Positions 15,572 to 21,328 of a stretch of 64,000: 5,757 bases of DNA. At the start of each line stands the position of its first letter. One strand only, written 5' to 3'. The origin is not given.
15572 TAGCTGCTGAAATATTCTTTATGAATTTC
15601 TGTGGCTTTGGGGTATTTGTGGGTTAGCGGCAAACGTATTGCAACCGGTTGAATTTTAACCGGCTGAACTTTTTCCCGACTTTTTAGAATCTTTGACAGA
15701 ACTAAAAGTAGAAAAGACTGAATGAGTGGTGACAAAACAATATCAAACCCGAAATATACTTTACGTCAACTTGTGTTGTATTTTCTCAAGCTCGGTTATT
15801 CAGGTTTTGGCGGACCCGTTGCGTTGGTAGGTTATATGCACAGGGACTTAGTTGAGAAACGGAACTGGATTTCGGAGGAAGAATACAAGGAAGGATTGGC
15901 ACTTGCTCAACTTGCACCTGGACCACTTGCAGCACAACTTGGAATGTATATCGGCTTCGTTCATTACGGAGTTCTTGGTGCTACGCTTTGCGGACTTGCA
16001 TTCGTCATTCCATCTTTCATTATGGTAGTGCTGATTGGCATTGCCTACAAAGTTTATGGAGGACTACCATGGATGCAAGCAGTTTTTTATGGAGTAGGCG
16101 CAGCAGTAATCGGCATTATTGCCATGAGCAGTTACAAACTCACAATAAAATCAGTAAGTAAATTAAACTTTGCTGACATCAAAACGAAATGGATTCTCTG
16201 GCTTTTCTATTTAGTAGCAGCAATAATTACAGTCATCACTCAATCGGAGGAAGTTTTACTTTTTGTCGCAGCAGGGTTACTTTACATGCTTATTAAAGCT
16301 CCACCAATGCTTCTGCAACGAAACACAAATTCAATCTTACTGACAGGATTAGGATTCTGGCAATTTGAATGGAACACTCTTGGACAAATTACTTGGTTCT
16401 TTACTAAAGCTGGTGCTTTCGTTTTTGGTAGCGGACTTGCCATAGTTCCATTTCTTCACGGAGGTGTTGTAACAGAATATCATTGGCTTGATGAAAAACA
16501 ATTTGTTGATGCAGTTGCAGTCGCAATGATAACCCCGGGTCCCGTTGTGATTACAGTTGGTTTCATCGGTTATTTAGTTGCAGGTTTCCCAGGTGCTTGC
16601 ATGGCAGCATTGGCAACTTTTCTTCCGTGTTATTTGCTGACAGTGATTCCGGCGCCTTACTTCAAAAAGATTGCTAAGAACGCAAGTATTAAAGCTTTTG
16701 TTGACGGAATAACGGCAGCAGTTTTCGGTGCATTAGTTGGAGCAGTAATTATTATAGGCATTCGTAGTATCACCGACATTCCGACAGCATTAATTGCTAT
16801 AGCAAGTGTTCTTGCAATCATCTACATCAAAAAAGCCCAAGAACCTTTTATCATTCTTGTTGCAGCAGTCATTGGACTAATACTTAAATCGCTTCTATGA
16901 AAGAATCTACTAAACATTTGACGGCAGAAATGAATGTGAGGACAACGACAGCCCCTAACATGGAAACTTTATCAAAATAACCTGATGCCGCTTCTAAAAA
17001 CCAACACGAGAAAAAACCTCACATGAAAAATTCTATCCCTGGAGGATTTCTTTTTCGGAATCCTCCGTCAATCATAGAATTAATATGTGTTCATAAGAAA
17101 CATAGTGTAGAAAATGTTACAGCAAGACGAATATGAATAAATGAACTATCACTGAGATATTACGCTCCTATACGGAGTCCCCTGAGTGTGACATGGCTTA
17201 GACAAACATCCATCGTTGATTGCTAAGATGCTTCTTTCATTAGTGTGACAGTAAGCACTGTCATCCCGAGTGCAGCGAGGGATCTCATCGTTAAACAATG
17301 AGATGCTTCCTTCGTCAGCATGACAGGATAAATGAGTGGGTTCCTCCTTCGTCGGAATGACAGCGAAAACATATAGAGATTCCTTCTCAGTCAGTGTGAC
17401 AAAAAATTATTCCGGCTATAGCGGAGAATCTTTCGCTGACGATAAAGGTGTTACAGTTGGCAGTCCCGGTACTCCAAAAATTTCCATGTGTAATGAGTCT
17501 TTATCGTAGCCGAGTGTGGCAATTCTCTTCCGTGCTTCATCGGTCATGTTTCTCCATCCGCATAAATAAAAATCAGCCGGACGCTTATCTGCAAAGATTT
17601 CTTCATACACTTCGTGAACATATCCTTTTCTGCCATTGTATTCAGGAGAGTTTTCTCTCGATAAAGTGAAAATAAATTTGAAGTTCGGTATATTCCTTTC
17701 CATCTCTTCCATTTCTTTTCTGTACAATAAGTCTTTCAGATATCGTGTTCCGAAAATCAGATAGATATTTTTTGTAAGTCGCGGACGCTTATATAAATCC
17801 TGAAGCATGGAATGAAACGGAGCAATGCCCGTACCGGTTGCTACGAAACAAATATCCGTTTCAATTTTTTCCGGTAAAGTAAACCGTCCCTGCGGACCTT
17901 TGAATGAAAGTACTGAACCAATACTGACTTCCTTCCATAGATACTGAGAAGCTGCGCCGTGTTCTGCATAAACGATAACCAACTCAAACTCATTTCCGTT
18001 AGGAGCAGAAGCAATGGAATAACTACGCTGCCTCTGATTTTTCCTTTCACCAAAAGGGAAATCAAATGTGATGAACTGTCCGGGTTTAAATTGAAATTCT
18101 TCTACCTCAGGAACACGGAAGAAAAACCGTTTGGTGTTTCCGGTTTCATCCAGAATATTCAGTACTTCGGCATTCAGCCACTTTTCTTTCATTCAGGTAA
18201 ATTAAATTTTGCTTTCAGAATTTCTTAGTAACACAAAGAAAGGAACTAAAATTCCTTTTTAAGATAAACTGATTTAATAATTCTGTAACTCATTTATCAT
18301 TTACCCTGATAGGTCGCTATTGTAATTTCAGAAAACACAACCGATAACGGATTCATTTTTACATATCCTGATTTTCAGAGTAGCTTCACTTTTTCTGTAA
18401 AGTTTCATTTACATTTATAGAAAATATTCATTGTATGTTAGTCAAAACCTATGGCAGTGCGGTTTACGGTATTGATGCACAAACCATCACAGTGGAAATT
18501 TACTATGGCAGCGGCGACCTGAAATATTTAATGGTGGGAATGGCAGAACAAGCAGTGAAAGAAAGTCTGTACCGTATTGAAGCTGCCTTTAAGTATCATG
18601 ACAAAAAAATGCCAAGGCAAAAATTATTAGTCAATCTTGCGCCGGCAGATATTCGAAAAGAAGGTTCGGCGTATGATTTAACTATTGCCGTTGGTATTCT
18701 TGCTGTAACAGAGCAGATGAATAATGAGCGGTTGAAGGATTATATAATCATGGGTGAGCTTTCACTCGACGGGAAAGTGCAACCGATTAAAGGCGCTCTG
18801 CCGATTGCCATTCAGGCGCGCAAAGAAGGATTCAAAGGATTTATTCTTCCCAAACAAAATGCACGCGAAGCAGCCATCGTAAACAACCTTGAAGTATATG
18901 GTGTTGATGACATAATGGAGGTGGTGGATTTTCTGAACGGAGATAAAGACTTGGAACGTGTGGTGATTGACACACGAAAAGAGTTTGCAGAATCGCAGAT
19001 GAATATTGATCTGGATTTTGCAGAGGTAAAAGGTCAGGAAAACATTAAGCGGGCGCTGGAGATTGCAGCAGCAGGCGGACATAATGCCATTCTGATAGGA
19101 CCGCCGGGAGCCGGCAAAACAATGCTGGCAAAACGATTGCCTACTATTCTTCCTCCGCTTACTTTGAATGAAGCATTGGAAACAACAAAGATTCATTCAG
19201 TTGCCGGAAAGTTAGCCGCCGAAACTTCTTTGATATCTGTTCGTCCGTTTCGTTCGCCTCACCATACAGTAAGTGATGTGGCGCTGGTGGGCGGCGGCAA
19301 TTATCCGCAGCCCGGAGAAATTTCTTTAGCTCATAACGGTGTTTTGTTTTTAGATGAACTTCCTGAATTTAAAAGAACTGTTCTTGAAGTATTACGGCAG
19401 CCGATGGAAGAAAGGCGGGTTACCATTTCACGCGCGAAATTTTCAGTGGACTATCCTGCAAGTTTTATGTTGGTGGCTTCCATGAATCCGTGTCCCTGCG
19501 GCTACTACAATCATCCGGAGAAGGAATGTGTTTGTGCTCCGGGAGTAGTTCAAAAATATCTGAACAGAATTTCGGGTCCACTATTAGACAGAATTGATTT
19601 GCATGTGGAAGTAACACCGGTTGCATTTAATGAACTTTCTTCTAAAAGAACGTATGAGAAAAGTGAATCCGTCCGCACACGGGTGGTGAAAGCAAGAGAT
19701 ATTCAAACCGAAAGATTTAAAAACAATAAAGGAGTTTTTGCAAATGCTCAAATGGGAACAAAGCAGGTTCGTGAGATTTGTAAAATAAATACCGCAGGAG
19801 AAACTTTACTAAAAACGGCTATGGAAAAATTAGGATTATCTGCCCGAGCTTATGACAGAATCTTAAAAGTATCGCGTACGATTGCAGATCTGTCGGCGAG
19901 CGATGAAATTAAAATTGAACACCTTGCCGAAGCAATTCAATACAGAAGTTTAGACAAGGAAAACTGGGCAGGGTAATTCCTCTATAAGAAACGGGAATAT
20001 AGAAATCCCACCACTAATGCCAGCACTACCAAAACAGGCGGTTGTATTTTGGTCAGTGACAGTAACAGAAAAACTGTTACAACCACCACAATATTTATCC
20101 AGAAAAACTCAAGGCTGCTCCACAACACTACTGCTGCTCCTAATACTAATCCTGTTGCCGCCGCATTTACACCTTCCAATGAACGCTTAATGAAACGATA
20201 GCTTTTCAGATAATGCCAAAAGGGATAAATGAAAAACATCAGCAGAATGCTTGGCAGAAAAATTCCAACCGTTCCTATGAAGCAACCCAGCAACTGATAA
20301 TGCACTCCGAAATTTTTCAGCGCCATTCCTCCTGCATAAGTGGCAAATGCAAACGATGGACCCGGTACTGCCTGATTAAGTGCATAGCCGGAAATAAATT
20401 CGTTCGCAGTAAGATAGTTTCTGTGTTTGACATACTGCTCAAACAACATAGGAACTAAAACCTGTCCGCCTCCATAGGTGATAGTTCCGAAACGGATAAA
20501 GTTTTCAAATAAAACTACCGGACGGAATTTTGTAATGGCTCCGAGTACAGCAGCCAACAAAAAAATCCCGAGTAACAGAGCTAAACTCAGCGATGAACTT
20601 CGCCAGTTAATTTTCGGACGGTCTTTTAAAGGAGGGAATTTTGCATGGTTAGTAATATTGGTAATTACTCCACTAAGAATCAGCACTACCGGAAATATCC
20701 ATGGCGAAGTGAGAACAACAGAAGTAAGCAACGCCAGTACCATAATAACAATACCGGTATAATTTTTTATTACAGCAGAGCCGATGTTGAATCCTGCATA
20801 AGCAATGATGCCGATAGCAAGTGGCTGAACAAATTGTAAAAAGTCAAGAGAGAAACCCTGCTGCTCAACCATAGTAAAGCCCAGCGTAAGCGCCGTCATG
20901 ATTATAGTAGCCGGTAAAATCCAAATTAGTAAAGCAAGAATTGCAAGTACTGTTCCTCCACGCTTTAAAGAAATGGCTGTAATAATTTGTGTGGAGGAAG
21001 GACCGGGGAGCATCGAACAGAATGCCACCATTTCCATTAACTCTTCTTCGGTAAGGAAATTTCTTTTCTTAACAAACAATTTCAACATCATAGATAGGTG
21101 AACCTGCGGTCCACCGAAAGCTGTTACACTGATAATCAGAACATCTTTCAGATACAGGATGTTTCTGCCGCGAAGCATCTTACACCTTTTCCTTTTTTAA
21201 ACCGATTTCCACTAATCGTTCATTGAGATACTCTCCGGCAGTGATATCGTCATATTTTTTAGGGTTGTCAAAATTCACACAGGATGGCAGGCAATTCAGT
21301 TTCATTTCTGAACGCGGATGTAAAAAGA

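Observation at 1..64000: Hyper-abundant quasi-palindromic heptamer TGTWACA (often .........) across the window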

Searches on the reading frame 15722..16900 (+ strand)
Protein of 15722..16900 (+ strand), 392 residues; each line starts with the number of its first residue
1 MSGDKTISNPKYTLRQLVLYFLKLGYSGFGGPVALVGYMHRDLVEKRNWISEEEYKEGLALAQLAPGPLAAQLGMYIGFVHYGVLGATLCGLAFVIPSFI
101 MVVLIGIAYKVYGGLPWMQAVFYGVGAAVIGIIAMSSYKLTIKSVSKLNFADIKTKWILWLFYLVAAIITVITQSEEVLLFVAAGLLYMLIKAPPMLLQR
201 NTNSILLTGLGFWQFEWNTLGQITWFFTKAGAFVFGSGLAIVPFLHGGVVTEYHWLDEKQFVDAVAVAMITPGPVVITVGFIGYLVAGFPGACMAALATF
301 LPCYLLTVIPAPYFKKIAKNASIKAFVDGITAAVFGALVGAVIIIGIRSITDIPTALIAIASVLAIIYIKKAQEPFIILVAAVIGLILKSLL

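Call 13: search_protein_families(library=ncbifam, proteins=[window:15722-16900:+], max_evalue=1e-10)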
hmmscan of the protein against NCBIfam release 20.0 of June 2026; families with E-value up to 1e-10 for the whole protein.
window:15722-16900:+ (392 aa): 3 families
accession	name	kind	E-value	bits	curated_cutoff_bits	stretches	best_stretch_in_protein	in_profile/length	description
TIGR00937.1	2A51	subfamily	1.4e-117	393.4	171.7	1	21-385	1-368/368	chromate efflux transporter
NF053759.1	ChrTpChrBBac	equivalog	7.7e-28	97.4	250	2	16-188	3-172/180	chromate efflux transporter ChrB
NF053760.1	ChrTpChrABac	equivalog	1.4e-25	90.6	250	2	16-155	5-139/178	chromate efflux transporter ChrA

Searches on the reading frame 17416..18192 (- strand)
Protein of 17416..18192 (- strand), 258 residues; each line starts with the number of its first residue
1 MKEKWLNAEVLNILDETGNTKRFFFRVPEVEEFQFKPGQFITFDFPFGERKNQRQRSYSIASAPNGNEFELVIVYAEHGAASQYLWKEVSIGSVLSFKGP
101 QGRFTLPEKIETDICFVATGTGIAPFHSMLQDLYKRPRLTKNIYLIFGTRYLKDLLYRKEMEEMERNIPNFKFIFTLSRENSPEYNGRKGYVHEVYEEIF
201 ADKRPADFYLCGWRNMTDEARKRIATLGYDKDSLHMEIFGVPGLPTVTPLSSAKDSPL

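Call 36: search_protein_families(library=pfam, proteins=[window:17416-18192:-], max_evalue=0.0001)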
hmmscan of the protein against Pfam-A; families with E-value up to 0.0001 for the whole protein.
window:17416-18192:- (258 aa): 3 families
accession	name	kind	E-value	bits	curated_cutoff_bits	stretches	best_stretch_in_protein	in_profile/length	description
PF00175.26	NAD_binding_1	-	1e-22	81.2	22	1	116-221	1-108/109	Oxidoreductase NAD-binding domain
PF00970.30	FAD_binding_6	-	4.4e-14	53.1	21.1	1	16-104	10-97/99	Oxidoreductase FAD-binding domain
PF08030.17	NAD_binding_6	-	1.4e-06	28.9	22.2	1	114-170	4-65/156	Ferric reductase NAD binding domain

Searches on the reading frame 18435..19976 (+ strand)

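Call 13: search_protein_families(library=ncbifam, proteins=[window:18435-19976:+], max_evalue=1e-10)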
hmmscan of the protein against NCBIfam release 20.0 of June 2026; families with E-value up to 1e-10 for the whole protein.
window:18435-19976:+ (513 aa): 5 families
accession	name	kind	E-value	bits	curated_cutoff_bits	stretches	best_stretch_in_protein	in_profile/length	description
TIGR00368.1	TIGR00368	hypoth_equivalog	1.4e-193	644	362.4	1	6-504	2-499/499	YifB family Mg chelatase-like AAA ATPase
NF007365.0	PRK09862.1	equivalog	6.5e-134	447.3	530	1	6-508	7-496/506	YifB family Mg chelatase-like AAA ATPase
TIGR02902.1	spore_lonB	equivalog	1.9e-17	63.1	723.3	0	194-339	63-214/531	ATP-dependent protease LonB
TIGR00764.1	lon_rel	equivalog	2.8e-17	62.5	516.6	0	13-168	435-593/608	ATP-dependent protease LonB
TIGR02903.1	spore_lon_C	equivalog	6.8e-15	54.6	678.8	0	83-166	531-613/615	Lon family ATP-dependent protease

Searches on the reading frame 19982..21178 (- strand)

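Call 13: search_protein_families(library=ncbifam, proteins=[window:19982-21178:-], max_evalue=1e-10)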
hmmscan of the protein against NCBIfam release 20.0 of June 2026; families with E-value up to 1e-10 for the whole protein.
window:19982-21178:- (398 aa): 3 families
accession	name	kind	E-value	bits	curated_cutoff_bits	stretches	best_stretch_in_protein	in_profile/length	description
TIGR00937.1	2A51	subfamily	9.9e-62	209.7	171.7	1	17-391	5-368/368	chromate efflux transporter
NF053759.1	ChrTpChrBBac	equivalog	2.5e-19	69.7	250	0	18-167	13-162/180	chromate efflux transporter ChrB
NF053760.1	ChrTpChrABac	equivalog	4.8e-17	62.7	250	0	223-393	6-173/178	chromate efflux transporter ChrA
